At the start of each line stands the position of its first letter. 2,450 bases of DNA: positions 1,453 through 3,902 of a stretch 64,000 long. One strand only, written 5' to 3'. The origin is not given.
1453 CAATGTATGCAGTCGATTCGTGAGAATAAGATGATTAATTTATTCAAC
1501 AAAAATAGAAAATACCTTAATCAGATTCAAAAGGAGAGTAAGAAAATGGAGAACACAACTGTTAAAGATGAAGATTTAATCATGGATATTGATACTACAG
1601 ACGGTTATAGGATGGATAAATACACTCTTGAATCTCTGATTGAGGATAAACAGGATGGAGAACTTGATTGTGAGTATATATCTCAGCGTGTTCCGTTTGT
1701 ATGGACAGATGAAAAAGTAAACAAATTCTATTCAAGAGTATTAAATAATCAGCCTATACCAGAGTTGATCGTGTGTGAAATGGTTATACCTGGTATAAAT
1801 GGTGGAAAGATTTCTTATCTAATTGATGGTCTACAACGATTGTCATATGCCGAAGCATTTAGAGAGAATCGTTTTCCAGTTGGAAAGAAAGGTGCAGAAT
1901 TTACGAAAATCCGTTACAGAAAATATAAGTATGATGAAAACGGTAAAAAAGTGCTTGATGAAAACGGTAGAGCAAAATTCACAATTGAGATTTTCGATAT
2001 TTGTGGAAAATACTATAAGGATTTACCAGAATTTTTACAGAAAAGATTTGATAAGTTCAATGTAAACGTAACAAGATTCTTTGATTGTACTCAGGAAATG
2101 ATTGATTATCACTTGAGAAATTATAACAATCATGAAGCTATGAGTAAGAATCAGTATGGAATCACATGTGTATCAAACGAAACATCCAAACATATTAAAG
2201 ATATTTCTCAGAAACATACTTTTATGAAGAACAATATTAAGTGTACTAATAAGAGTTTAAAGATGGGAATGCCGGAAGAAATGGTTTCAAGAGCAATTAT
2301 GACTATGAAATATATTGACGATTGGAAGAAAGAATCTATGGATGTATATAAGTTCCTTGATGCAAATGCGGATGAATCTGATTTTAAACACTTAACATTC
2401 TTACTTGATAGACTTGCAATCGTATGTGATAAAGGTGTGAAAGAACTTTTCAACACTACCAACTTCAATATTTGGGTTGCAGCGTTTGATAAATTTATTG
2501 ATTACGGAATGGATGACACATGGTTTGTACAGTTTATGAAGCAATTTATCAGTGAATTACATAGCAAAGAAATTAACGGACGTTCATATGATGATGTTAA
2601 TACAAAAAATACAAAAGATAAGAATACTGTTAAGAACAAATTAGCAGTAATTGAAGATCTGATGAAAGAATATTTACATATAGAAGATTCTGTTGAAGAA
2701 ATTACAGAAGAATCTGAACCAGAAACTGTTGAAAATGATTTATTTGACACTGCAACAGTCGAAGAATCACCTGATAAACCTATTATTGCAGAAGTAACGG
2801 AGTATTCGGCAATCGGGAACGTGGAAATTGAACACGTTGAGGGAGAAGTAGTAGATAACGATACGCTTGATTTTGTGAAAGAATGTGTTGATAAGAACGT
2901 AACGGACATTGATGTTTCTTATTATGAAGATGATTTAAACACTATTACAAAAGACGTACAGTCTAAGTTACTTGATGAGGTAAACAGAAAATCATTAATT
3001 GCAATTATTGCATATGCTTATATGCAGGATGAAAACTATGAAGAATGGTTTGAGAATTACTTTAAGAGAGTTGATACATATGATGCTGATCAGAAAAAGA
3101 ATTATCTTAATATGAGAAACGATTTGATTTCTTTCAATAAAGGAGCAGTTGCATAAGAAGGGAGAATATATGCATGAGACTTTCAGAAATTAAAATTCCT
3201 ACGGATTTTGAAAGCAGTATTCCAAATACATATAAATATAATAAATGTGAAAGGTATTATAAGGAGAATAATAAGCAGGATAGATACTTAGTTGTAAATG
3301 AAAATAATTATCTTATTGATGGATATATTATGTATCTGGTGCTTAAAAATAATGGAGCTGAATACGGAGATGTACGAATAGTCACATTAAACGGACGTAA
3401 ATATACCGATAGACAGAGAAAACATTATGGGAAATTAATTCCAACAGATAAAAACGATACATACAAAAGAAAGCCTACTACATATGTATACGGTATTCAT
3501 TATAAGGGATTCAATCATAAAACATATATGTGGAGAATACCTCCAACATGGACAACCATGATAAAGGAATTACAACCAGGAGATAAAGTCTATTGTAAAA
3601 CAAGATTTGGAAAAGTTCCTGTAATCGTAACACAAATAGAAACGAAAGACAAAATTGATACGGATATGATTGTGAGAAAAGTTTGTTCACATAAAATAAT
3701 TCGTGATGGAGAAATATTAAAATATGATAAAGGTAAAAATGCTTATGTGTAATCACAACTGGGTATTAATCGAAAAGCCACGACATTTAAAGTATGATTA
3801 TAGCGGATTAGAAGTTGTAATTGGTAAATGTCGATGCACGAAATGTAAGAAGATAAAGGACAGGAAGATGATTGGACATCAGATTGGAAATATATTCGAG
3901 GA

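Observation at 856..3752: Unusual fusion of a sigma-factor-like HTH with a DUF262 (GmrSD-N/ParB-like) domain and an acidic tail, adjacent to a second ParB-N-like protein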

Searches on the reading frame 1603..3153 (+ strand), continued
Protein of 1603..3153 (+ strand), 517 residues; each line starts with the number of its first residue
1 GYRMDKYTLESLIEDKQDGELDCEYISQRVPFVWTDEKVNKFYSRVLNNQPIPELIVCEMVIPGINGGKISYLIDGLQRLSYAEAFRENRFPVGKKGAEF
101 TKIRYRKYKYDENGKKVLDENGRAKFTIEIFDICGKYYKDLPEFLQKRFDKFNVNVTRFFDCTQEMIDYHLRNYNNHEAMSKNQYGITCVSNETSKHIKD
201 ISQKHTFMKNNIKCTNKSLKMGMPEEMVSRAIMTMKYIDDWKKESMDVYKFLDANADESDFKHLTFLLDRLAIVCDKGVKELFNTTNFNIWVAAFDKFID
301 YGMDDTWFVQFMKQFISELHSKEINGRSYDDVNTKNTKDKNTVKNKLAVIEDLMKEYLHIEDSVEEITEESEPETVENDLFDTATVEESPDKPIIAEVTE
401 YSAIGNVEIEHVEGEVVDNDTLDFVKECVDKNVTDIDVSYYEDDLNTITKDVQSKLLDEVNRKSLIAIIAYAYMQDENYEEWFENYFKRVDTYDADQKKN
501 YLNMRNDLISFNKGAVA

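Call 112: find_encoding_contigs(protein=P0274, flank=3000, max_places=1)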
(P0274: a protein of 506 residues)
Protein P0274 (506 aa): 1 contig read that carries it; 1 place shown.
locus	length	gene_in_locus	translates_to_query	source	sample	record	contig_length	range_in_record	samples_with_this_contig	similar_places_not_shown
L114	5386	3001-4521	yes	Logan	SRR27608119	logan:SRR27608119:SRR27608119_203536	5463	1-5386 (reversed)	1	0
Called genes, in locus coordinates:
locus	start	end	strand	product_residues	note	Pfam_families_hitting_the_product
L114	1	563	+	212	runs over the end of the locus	?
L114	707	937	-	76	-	-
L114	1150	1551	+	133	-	PF02452:PemK_toxin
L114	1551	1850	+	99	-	-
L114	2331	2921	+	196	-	-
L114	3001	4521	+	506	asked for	-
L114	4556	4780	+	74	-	-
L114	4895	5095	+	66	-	-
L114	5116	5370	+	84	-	-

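Call 113: find_encoding_contigs(protein=P0246, flank=3000, max_places=1)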
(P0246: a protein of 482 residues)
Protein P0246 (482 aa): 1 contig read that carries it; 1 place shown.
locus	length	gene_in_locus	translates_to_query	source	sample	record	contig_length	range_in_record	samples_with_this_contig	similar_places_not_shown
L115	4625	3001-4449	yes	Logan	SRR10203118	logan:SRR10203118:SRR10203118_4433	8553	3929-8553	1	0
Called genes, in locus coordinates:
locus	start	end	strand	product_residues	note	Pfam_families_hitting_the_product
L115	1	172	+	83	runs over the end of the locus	-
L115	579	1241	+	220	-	PF01541:GIY-YIG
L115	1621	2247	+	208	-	-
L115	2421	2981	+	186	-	-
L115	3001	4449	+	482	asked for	-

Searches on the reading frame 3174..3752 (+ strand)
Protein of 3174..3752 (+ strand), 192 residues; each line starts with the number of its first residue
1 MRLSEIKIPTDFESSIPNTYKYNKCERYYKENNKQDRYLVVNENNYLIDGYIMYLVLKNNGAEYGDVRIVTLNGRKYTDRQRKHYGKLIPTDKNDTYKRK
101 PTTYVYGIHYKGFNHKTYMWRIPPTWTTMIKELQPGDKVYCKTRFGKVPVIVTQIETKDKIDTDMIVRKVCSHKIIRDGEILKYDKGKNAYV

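Call 3: search_protein_families(library=pfam, proteins=[window:3174-3752:+], max_evalue=1)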
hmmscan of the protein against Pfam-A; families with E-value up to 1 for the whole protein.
window:3174-3752:+ (192 aa): 2 families
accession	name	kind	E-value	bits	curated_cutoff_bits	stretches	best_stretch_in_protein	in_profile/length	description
PF19157.5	DUF5839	-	1.7e-06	28.4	23.7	1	114-170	23-77/83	Family of unknown function (DUF5839)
PF10459.15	Peptidase_S46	-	0.066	12.3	22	1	77-150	550-622/698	Peptidase S46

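Call 4: search_protein_families(library=phrogs, proteins=[window:3174-3752:+], max_evalue=0.01)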
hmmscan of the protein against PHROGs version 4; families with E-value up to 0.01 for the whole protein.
window:3174-3752:+ (192 aa): 0 families

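Call 20: search_solved_structures(query=window:3174-3752:+, max_evalue=10, show_alignments=2)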
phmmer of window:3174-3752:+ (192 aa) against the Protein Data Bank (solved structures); distinct sequences matched with E-value up to 10: 2.
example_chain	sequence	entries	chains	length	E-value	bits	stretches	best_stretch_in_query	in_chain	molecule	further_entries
9fq7_4U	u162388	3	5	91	0.55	13.1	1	119-146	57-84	Amino acid transporter transmembrane domain-containing protein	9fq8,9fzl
5i7p_A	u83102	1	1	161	1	12.2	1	116-185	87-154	Peptidyl-prolyl cis-trans isomerase FKBP1A,FKBP-type peptidyl-prolyl cis-trans isomerase S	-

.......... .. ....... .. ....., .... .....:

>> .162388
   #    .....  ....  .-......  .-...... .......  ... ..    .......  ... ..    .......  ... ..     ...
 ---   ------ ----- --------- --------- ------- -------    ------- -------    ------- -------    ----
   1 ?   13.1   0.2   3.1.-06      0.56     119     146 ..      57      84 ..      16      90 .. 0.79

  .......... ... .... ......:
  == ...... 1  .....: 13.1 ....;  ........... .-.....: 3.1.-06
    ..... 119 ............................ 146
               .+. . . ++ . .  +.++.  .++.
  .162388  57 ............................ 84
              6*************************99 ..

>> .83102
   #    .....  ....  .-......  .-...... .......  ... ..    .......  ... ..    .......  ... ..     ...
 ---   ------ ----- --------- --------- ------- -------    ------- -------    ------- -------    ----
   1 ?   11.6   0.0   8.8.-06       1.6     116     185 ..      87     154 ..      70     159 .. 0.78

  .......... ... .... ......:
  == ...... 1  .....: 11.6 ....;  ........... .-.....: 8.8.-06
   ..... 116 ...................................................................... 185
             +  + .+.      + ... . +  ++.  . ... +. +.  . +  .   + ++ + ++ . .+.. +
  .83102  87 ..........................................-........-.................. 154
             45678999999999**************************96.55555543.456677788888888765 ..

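Call 21: search_dna_similar(query=window:3174-3752:+, collection=phages, mode=protein, max_rows=25, max_evalue=0.01)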
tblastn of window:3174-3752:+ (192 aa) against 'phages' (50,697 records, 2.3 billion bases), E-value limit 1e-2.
Records with a match: 2; places in all: 2; records where one place covers at least 80% of the query: 1.
Best place of each record, by identity: 95-99% 1; <60% 1.
By first word of the organism name: Bacteriophage 1; Psychrobacillus 1.
By host as written in the record: - 1; Psychrobacillus psychrodurans 1.
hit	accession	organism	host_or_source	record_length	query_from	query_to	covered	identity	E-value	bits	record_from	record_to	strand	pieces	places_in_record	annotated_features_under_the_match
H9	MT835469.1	Bacteriophage sp.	human fecal samples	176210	1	192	100%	96.4%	1e-120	380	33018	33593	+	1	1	record has no annotation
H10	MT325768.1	Psychrobacillus phage Perkons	Psychrobacillus psychrodurans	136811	1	57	30%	42.1%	7e-4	45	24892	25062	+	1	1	putative molecular chaperone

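Call 66: search_protein_families(library=padloc, proteins=[window:3174-3752:+], max_evalue=0.01)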
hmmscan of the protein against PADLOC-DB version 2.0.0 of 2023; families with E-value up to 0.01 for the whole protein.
window:3174-3752:+ (192 aa): 0 families

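Call 78: search_solved_structures(query=A4, max_evalue=10, show_alignments=3)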
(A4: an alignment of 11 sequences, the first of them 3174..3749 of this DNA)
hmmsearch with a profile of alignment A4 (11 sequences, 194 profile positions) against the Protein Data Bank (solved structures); distinct sequences matched with E-value up to 10: 8.
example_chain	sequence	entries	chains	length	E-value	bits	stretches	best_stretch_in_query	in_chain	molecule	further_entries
5k5d_B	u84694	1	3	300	0.1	15.5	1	8-81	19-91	ParB domain protein nuclease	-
5i7p_A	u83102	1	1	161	0.11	15.4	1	114-161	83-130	Peptidyl-prolyl cis-trans isomerase FKBP1A,FKBP-type peptidyl-prolyl cis-trans isomerase S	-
8g01_D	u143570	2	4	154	0.21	14.5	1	114-160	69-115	FKBP-type peptidyl-prolyl cis-trans isomerase SlyD | Peptidyl-prolyl cis-trans isomerase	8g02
2k8i_A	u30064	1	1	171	0.25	14.2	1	114-160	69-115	Peptidyl-prolyl cis-trans isomerase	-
2kfw_A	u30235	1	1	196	0.34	13.8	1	114-160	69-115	FKBP-type peptidyl-prolyl cis-trans isomerase slyD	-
3eay_A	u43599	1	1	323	0.6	13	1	46-125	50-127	Sentrin-specific protease 7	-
7r2e_A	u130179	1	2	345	0.68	12.8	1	46-125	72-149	Sentrin-specific protease 7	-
7n1j_A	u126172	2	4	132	1.9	11.3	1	35-80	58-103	Fibroblast growth factor receptor 4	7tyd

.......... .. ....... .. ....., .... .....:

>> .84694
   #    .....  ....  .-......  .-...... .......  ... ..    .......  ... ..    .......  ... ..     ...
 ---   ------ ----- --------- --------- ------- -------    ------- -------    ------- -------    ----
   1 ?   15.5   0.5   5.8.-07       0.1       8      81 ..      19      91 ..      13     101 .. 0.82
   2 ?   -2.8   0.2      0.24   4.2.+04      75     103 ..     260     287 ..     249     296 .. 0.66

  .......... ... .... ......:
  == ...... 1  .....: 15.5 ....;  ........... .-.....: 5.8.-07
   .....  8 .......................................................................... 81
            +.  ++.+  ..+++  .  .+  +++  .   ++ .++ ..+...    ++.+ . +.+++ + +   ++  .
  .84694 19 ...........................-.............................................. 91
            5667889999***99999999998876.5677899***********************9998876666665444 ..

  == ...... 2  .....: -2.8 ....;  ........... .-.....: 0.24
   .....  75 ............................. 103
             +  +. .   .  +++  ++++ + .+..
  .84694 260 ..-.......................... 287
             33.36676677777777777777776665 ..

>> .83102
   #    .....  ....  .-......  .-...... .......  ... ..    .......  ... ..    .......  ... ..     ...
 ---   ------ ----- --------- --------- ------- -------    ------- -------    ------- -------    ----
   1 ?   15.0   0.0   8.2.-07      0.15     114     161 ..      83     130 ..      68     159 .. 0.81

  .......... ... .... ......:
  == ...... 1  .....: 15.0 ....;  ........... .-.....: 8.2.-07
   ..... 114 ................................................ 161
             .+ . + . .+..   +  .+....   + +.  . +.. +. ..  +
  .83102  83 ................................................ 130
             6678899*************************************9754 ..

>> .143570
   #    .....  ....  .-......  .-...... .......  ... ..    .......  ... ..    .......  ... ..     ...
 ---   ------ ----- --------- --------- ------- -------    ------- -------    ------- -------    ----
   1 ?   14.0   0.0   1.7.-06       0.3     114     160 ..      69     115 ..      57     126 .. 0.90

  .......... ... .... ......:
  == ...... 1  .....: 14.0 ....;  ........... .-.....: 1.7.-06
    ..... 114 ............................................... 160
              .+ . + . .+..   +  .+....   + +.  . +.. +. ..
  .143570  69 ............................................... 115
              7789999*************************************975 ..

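Call 79: search_protein_families(library=pfam, alignment_id=A4, max_evalue=0.1)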
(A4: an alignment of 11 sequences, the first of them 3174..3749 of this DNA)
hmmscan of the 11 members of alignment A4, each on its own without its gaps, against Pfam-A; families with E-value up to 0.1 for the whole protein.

A. member 1, window:3174-3749:+ (192 aa): 2 families
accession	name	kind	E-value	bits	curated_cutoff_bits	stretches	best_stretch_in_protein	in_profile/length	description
PF19157.5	DUF5839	-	1.7e-06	28.4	23.7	1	114-170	23-77/83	Family of unknown function (DUF5839)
PF10459.15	Peptidase_S46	-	0.066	12.3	22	1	77-150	550-622/698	Peptidase S46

B. families by the number of members that match (of 11 scanned): 5 families
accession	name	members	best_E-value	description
PF19157.5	DUF5839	11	1.2e-08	Family of unknown function (DUF5839)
PF00752.23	XPG_N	1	0.0077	XPG N-terminal domain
PF06823.17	DUF1236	1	0.029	Protein of unknown function (DUF1236)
PF01426.24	BAH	1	0.063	BAH domain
PF10459.15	Peptidase_S46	1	0.066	Peptidase S46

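Call 80: find_homologous_proteins(query=window:3174-3749:+, max_evalue=0.001)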
Query window:3174-3749:+ (192 aa): 82 proteins with E <= 0.001 among 98 candidates.
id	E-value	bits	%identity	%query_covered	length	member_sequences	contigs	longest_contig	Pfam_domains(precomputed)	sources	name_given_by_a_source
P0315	1.3e-122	425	97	100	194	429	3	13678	PF19157.6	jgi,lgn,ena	-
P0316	2.8e-121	420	96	100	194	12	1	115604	PF19157.6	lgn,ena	-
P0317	3.7e-120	417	95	100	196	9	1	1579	PF19157.6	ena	-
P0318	5.6e-114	397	90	100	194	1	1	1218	PF19157.6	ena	-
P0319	7.6e-113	393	90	100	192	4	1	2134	PF19157.6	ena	-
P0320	2.9e-88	313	99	73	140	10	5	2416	PF19157.6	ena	-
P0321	1.1e-87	311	76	96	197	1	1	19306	PF19157.6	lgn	-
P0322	2.5e-82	293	72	96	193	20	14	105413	-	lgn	-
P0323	1.0e-79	285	68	99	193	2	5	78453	-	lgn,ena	-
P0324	1.6e-78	281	70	96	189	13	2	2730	-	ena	-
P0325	2.5e-72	261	63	96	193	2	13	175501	PF19157.6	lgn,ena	-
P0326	1.4e-71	258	64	96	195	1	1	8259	PF19157.6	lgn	-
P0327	3.4e-71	257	63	96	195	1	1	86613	-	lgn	-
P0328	4.4e-71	257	61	96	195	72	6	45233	PF19157.6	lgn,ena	-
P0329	1.1e-70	255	63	96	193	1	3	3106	PF19157.6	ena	-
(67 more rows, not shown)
